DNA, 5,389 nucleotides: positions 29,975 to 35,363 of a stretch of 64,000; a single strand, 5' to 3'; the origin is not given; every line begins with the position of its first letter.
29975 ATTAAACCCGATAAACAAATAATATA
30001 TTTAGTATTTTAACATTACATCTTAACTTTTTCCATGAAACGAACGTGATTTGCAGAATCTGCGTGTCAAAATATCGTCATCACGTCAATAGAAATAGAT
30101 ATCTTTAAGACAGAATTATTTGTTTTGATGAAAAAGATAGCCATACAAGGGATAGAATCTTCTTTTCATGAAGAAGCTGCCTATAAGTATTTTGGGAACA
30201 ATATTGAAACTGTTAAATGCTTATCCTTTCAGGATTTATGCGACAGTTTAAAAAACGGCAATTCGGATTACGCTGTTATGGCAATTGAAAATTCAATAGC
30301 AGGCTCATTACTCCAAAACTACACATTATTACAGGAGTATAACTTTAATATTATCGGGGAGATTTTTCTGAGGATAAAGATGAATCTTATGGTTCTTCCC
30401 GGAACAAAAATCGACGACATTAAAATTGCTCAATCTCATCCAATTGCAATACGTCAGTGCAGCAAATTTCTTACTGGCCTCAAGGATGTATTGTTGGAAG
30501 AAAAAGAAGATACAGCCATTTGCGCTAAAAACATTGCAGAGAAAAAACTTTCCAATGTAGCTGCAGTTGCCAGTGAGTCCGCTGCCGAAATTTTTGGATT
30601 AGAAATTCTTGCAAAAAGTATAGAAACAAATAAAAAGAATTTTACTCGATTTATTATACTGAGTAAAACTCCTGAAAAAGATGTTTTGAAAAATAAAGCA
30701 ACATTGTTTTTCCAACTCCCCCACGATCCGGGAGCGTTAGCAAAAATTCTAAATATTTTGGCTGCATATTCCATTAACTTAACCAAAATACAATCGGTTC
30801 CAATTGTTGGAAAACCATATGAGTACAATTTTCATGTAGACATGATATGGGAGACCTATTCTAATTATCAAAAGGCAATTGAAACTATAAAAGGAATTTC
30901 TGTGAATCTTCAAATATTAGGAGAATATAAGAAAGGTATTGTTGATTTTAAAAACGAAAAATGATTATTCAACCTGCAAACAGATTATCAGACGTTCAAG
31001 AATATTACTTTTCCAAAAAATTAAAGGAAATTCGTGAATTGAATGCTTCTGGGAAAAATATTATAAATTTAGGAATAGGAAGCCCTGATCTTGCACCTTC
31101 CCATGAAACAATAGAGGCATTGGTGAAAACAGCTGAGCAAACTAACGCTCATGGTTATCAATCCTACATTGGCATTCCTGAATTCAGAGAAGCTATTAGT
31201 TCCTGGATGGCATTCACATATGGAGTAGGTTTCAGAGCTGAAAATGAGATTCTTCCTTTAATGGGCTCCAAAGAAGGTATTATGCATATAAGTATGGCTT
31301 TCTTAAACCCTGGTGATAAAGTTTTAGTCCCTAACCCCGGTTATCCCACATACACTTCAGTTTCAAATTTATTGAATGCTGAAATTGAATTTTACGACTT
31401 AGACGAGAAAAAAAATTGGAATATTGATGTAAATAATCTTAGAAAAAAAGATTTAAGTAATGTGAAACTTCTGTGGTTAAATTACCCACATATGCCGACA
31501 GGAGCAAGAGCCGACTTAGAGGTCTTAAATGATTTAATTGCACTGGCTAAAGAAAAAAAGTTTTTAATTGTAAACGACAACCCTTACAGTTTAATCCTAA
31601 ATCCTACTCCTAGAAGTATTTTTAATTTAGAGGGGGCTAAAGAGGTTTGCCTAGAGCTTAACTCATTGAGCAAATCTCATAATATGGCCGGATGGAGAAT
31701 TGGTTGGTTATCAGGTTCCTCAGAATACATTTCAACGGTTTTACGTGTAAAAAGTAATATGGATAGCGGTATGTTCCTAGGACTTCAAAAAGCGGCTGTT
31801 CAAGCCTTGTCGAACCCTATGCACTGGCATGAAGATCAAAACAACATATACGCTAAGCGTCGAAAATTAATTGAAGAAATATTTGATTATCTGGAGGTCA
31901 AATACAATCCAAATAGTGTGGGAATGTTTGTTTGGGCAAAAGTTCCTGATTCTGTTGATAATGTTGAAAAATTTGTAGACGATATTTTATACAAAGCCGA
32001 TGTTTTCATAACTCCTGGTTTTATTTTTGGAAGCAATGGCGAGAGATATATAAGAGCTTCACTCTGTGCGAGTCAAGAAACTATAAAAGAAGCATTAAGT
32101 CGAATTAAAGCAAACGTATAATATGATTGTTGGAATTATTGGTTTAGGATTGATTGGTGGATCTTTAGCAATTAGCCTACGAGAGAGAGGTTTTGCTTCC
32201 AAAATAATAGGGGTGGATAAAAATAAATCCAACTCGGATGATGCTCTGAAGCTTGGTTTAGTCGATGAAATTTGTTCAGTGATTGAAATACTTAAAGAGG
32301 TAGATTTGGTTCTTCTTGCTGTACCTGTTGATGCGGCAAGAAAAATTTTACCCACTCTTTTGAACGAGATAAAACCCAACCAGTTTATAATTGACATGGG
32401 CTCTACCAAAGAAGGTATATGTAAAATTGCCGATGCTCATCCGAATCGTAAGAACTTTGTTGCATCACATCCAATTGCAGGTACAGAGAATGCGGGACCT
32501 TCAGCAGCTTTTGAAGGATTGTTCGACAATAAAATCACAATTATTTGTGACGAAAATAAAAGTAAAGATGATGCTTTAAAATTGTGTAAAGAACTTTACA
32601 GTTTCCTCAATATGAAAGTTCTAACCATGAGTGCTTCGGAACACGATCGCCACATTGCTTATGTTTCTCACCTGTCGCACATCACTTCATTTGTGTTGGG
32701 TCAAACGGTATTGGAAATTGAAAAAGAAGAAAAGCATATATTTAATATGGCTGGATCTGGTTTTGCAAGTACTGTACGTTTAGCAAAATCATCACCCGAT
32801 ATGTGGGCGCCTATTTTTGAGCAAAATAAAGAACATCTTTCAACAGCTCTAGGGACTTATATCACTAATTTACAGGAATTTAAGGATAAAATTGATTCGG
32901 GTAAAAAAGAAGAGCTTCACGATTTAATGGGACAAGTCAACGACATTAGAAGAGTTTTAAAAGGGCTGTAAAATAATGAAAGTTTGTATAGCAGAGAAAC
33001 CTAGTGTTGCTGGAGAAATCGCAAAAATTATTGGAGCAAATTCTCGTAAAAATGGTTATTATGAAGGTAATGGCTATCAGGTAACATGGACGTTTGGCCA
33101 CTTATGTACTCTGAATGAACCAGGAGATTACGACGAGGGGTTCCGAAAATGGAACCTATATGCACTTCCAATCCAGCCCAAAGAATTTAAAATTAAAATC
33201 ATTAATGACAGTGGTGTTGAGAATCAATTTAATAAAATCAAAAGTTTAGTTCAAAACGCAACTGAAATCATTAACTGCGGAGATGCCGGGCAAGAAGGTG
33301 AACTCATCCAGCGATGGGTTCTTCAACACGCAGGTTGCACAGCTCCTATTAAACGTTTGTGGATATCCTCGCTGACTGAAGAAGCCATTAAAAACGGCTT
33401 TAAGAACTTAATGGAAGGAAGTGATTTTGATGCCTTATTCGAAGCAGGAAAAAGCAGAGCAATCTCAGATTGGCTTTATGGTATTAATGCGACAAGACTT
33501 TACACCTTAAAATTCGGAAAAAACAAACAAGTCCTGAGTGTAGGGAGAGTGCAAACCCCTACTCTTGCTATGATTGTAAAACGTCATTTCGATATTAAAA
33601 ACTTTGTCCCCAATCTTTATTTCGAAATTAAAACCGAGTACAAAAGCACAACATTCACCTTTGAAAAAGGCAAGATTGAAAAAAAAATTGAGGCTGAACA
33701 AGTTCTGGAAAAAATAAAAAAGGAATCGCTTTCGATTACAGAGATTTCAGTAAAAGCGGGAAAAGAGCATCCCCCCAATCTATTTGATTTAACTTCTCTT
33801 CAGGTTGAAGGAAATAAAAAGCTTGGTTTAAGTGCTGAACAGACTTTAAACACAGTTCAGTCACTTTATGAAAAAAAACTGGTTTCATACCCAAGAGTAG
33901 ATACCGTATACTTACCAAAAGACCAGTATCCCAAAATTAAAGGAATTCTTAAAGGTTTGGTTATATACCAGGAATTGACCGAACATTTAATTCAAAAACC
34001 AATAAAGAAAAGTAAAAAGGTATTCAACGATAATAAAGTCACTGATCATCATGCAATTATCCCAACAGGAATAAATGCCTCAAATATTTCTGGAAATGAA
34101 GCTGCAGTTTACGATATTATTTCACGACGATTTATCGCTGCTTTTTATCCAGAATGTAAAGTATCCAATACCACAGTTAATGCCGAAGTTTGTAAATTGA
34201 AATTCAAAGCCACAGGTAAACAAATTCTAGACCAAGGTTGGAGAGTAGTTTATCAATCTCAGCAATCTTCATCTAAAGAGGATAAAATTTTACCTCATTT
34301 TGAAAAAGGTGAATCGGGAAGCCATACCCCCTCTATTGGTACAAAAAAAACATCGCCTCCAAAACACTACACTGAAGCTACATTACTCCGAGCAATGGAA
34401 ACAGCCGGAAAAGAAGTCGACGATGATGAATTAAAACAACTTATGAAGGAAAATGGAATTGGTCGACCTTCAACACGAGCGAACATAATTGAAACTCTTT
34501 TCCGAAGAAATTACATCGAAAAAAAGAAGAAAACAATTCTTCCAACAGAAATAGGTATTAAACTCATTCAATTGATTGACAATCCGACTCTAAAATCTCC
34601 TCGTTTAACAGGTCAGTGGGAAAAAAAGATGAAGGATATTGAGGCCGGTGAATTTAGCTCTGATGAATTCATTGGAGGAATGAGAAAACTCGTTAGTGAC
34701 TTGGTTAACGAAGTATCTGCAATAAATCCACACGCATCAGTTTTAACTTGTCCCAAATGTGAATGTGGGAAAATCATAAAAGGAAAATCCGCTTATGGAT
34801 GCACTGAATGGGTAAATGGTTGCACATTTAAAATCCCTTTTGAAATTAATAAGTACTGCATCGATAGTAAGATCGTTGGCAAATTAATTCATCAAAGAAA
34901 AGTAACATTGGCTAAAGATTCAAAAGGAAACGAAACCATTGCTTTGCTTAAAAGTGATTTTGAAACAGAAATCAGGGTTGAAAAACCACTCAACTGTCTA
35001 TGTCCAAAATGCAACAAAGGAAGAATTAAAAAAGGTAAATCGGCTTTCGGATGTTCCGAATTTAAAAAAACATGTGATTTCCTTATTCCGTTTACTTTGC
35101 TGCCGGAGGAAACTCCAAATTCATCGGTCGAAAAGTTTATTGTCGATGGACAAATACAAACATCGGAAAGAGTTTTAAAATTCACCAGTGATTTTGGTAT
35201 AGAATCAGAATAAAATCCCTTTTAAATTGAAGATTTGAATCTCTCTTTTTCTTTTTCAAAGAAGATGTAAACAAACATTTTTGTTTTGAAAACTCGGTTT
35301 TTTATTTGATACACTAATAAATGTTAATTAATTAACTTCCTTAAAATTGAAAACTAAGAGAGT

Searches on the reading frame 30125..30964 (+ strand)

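Call 31: search_protein_families(library=pfam, max_evalue=0.000001, proteins=[window:30125-30964:+])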
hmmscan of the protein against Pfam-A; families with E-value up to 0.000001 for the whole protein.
window:30125-30964:+ (279 aa): 1 family
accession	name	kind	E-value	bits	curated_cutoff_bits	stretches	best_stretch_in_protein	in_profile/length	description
PF00800.23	PDT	-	1.4e-55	188.4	25.2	1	5-182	1-179/181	Prephenate dehydratase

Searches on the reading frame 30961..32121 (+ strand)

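Call 31: search_protein_families(library=pfam, max_evalue=0.000001, proteins=[window:30961-32121:+])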
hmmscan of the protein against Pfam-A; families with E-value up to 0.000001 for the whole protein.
window:30961-32121:+ (386 aa): 1 family
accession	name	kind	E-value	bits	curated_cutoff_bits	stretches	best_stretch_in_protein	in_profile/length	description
PF00155.27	Aminotran_1_2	-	1.4e-60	205.8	19.7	1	33-382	2-361/361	Aminotransferase class I and II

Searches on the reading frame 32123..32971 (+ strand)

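Call 31: search_protein_families(library=pfam, max_evalue=0.000001, proteins=[window:32123-32971:+])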
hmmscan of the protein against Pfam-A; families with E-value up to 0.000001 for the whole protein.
window:32123-32971:+ (282 aa): 5 families
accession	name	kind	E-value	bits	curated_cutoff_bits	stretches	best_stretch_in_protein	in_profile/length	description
PF02153.23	PDH_N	-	1.2e-37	129.2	26.5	1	15-166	1-152/154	Prephenate dehydrogenase, nucleotide-binding domain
PF20463.3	PDH_C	-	5.6e-24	84.8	22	1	171-271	2-102/102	Prephenate dehydrogenase, dimerization domain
PF03446.21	NAD_binding_2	-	6e-10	39.8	21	1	3-121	2-122/161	NAD binding domain of 6-phosphogluconate dehydrogenase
PF03807.23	F420_oxidored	-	1.6e-09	38.7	21.6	1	3-92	2-91/94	NADP oxidoreductase coenzyme F420-dependent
PF02826.25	2-Hacid_dh_C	-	2.7e-07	30.6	25.1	1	3-93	39-127/178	D-isomer specific 2-hydroxyacid dehydrogenase, NAD binding domain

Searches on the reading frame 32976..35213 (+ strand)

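Call 31: search_protein_families(library=pfam, max_evalue=0.000001, proteins=[window:32976-35213:+])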
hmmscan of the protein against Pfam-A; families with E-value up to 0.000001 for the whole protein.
window:32976-35213:+ (745 aa): 2 families
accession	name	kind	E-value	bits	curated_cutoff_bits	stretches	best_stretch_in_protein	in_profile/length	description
PF01131.25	Topoisom_bac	-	7e-123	411.1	35.1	1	152-566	4-410/411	DNA topoisomerase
PF01751.28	Toprim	-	2e-12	47.6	23.1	1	2-132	1-95/96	Toprim domain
